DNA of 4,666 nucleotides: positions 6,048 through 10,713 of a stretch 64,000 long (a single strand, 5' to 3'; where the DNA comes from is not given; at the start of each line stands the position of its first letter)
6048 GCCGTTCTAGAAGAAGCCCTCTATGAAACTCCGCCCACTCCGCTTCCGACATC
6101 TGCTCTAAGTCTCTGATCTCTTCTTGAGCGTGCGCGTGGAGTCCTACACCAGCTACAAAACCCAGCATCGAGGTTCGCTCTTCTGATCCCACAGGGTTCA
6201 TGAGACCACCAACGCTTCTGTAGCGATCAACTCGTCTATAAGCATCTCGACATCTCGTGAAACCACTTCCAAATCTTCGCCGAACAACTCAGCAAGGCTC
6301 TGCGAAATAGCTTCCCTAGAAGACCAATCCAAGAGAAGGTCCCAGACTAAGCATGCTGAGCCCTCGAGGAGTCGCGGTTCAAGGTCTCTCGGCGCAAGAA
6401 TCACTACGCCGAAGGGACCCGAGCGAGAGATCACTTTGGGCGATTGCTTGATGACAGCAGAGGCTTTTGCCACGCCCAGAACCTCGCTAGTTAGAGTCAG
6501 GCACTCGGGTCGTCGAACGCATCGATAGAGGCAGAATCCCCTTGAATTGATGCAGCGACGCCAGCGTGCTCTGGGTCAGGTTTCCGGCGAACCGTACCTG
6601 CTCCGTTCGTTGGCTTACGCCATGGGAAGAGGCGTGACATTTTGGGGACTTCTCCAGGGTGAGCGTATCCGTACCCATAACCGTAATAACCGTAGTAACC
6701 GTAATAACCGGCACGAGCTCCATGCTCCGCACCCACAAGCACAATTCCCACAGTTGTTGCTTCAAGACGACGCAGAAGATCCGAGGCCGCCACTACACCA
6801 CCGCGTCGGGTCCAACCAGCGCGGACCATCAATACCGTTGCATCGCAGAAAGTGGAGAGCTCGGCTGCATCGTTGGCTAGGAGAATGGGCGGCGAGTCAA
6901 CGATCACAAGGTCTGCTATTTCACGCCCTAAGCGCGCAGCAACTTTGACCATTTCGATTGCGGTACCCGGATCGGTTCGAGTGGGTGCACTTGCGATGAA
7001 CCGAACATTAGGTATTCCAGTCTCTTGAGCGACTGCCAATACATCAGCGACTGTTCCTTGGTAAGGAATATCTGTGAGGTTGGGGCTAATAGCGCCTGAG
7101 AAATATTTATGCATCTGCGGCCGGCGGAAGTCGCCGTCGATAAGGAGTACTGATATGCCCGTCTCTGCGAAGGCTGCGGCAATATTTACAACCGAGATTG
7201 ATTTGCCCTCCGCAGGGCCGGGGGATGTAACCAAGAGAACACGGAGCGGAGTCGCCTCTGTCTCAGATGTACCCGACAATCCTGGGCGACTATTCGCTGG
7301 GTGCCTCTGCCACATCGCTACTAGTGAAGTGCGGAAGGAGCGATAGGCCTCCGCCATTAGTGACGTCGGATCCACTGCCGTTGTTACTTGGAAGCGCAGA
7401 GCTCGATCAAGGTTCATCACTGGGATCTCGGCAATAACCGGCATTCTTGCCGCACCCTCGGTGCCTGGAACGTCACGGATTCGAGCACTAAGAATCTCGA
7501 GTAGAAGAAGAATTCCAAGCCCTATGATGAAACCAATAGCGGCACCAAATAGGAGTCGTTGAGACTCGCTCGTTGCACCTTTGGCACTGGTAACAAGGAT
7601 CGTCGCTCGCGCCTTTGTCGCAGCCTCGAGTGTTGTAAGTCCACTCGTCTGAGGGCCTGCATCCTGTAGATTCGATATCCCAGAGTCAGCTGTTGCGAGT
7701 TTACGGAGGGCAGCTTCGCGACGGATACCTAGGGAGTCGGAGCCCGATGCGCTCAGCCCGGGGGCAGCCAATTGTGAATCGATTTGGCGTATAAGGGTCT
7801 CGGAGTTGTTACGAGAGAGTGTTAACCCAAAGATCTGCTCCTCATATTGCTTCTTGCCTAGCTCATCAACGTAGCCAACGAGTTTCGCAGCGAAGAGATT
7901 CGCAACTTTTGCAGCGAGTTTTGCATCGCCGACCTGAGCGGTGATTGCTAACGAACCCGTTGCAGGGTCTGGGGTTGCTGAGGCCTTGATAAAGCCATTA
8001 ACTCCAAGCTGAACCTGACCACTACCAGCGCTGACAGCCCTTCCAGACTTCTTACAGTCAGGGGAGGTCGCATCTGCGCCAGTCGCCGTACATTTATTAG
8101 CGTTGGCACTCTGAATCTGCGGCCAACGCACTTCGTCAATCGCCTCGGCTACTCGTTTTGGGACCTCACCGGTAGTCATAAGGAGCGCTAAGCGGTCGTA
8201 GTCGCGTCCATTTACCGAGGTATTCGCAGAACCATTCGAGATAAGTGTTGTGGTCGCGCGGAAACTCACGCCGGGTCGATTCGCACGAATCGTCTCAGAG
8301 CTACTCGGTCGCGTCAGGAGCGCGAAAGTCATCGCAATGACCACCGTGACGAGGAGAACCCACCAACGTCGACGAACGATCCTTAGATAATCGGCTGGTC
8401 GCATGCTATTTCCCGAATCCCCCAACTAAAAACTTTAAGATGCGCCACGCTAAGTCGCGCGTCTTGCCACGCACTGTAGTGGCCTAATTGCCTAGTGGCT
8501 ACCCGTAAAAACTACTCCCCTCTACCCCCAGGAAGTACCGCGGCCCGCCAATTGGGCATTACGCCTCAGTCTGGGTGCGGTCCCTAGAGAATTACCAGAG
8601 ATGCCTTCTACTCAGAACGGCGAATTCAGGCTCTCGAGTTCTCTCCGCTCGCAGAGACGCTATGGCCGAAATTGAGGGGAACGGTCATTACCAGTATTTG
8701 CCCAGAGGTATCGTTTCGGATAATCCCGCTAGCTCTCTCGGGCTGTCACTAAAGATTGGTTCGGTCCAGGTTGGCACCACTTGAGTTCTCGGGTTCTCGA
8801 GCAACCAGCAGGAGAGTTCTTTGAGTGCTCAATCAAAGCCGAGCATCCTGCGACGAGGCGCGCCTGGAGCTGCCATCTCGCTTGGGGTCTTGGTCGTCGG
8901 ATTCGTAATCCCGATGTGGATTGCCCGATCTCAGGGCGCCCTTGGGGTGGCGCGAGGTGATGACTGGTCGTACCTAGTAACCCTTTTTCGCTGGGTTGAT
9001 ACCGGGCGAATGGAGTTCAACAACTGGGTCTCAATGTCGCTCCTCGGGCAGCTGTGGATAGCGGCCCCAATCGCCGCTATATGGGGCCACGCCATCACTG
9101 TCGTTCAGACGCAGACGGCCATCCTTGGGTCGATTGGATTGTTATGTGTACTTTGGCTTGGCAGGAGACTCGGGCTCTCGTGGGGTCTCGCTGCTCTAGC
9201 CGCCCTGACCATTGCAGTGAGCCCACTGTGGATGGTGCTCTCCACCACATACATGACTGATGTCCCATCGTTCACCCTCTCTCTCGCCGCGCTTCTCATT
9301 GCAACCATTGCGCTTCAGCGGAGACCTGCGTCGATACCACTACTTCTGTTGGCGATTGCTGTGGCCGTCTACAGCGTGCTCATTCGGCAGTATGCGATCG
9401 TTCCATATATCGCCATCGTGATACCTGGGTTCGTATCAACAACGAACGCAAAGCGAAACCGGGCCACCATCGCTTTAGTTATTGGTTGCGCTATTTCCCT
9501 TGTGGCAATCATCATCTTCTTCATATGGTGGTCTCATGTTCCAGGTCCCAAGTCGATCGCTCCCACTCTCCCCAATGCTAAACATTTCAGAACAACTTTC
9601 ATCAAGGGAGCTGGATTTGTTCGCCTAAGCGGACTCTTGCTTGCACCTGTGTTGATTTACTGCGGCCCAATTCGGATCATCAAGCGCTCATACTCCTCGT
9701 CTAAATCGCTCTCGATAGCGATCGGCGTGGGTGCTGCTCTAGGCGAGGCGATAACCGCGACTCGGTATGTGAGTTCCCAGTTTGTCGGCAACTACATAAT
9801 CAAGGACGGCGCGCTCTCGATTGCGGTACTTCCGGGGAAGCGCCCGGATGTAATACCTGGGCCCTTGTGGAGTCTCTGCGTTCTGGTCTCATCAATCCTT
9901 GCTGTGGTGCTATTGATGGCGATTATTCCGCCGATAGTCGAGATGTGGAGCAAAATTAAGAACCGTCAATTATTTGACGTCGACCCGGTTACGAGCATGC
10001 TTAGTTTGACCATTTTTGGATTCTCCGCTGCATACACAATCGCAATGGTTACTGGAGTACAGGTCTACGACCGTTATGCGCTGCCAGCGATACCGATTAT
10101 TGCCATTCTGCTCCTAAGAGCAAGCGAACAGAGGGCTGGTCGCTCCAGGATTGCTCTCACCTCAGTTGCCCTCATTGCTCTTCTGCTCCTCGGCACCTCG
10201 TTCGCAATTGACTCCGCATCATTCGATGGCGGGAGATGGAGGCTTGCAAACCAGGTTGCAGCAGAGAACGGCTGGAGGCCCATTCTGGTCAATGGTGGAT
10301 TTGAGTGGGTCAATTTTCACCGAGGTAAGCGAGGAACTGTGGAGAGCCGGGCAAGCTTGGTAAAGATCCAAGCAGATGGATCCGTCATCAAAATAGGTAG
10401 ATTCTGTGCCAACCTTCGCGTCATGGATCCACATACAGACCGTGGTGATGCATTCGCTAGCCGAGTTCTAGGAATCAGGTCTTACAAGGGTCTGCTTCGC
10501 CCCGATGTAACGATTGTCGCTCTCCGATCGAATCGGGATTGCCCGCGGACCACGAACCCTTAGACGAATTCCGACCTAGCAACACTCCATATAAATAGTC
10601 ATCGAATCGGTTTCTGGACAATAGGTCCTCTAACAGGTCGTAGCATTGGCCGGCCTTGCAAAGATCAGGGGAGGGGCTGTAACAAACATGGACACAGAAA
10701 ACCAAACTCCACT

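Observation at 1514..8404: Orphan RiPP-style tailoring kit (2 RREs, HprK-like kinase, nucleotidyltransferase) built into a capsule-export operon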

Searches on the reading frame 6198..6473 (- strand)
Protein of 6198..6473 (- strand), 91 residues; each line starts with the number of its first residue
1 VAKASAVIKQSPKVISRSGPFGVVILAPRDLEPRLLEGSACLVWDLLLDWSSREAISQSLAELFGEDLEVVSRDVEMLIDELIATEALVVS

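Call 4: search_protein_families(library=pfam, proteins=[window:6198-6473:-], max_evalue=0.1)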
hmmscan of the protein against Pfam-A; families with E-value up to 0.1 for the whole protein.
window:6198-6473:- (91 aa): 2 families
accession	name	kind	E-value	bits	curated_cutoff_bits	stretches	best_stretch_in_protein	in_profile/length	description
PF05402.18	PqqD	-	1.3e-07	32.3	23.4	1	23-84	2-63/67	Coenzyme PQQ synthesis protein D (PqqD)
PF18500.6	CadC_C1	-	0.066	13.7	25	1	24-72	3-45/134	CadC C-terminal domain 1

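Call 5: search_protein_families(library=ncbifam, proteins=[window:6198-6473:-], max_evalue=0.1)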
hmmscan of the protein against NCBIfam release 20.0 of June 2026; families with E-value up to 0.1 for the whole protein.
window:6198-6473:- (91 aa): 1 family
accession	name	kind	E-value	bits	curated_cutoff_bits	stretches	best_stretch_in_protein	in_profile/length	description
NF033530.1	lasso_PqqD_Strm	exception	2.8e-05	24.2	70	1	12-84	2-74/78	lasso peptide biosynthesis PqqD family chaperone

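Call 78: search_solved_structures(query=window:6198-6473:-, max_evalue=10, show_alignments=5)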
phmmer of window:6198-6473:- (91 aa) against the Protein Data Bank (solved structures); distinct sequences matched with E-value up to 10: 4.
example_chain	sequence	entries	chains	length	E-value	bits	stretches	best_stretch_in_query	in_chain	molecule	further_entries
8gjj_B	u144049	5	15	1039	0.31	14.6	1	29-66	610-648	Efflux pump membrane transporter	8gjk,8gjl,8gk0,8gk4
6jx3_B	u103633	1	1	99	0.38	14.4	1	8-82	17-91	TfuB1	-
9tlp_A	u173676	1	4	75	0.6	13.7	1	37-87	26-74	Sc-apCC-2-BCL-xL-6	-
2l9d_A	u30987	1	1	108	1.7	12.3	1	30-61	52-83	Uncharacterized protein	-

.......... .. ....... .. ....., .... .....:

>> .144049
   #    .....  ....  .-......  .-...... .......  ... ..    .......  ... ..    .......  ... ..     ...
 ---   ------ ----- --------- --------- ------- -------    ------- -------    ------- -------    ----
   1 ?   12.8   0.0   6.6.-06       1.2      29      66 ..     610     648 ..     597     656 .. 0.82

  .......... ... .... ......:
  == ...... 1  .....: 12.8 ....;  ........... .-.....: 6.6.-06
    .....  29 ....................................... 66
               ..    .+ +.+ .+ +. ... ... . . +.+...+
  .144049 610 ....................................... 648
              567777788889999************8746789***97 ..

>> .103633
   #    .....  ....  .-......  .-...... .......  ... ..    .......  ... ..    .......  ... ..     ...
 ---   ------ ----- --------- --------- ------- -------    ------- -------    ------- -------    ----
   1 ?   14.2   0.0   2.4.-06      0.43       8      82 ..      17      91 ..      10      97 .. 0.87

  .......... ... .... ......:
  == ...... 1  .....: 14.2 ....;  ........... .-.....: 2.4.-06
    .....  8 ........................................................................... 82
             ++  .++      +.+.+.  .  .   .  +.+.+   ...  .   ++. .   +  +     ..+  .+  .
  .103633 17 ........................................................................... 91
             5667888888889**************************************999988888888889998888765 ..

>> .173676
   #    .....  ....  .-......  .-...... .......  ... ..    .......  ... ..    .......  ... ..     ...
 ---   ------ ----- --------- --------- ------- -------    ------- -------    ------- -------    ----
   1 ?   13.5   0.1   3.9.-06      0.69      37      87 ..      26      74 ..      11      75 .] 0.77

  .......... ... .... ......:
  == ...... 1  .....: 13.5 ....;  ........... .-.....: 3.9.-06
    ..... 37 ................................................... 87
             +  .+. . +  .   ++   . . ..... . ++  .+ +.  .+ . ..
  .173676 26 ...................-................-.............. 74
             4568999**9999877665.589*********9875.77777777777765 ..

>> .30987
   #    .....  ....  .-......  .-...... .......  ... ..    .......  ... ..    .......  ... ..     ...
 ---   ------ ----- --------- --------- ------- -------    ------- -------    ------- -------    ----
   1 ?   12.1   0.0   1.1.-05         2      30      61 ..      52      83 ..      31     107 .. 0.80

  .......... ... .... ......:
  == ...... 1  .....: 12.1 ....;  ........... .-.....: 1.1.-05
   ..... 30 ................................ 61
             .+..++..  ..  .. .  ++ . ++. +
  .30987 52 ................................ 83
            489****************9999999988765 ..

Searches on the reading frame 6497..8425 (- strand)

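Call 4: search_protein_families(library=pfam, proteins=[window:6497-8425:-], max_evalue=0.1)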
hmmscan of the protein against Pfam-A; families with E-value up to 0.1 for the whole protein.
window:6497-8425:- (642 aa): 4 families
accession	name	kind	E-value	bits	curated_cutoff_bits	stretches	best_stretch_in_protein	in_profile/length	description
PF01656.29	CbiA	-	0.00018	21.9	25.4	1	402-505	6-71/125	CobQ/CobB/MinD/ParA nucleotide binding domain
PF09140.17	MipZ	-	0.0088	15.8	20.7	1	406-446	12-52/262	ATPase MipZ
PF13614.12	AAA_31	-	0.013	15.9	27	1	407-438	14-42/177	AAA domain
PF10609.15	ParA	-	0.021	14.7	27.1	0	397-442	6-51/246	NUBPL iron-transfer P-loop NTPase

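Call 5: search_protein_families(library=ncbifam, proteins=[window:6497-8425:-], max_evalue=0.1)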
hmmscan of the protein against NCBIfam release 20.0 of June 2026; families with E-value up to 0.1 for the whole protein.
window:6497-8425:- (642 aa): 10 families
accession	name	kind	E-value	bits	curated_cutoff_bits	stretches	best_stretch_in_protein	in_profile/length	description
TIGR01007.1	eps_fam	subfamily_domain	8.2e-30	103.9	108.05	1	394-582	17-204/204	polysaccharide biosynthesis tyrosine autokinase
TIGR03018.1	pepcterm_TyrKin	hypoth_equivalog_domain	6.8e-24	84.3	230.65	1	350-556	4-201/207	XrtA-associated tyrosine autokinase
NF008568.0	PRK11519.1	equivalog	7.4e-17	60.8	1068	1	348-586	497-716/720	tyrosine-protein kinase Wzc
TIGR03029.1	EpsG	equivalog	1.9e-15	56.8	313.8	1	340-563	66-272/274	chain length determinant protein tyrosine kinase EpsG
NF007350.0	PRK09841.1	equivalog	3.7e-15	55.1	1248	1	393-586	530-723/726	tyrosine-protein kinase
TIGR01005.1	eps_transp_fam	subfamily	1.5e-10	39.9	411.7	1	395-595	547-750/754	exopolysaccharide transport protein family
NF047398.1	AAA_KGGVGR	domain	0.0026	18.1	90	1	407-469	15-71/190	KGGVGR-motif variant AAA ATPase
NF033200.1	F430_CfbC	exception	0.027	13.9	402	1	407-460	12-65/260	Ni-sirohydrochlorin a,c-diamide reductive cyclase ATP-dependent reductase subunit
NF041546.1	ParA_partition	equivalog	0.029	13.9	180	0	407-432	12-37/203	ParA family partition ATPase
TIGR01006.1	polys_exp_MPA1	subfamily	0.037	13.5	296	1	285-338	172-225/226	CspC family polysaccharide chain length determinant protein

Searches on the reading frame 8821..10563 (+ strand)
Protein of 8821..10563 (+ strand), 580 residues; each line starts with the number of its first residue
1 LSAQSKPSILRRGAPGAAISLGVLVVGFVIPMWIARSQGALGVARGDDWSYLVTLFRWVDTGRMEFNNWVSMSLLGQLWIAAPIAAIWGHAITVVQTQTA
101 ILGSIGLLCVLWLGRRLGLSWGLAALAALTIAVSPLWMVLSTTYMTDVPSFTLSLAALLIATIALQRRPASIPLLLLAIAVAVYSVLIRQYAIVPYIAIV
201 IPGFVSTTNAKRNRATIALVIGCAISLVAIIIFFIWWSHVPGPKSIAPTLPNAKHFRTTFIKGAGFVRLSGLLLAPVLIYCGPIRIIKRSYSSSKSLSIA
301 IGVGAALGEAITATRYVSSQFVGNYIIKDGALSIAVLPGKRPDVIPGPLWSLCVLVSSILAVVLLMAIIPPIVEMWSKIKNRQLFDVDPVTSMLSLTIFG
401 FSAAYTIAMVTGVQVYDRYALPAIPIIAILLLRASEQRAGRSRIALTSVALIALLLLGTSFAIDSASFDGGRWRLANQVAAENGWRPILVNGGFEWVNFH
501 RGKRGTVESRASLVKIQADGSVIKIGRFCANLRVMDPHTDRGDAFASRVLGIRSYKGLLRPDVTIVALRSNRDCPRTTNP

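Call 8: search_protein_families(library=pfam, proteins=[window:8821-10563:+], max_evalue=0.001)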
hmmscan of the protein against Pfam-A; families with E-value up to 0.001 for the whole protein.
window:8821-10563:+ (580 aa): 1 family
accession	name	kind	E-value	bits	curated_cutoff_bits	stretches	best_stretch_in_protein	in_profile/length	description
PF13231.12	PMT_2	-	7.4e-06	26.7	26.1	1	78-236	7-160/160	Dolichyl-phosphate-mannose-protein mannosyltransferase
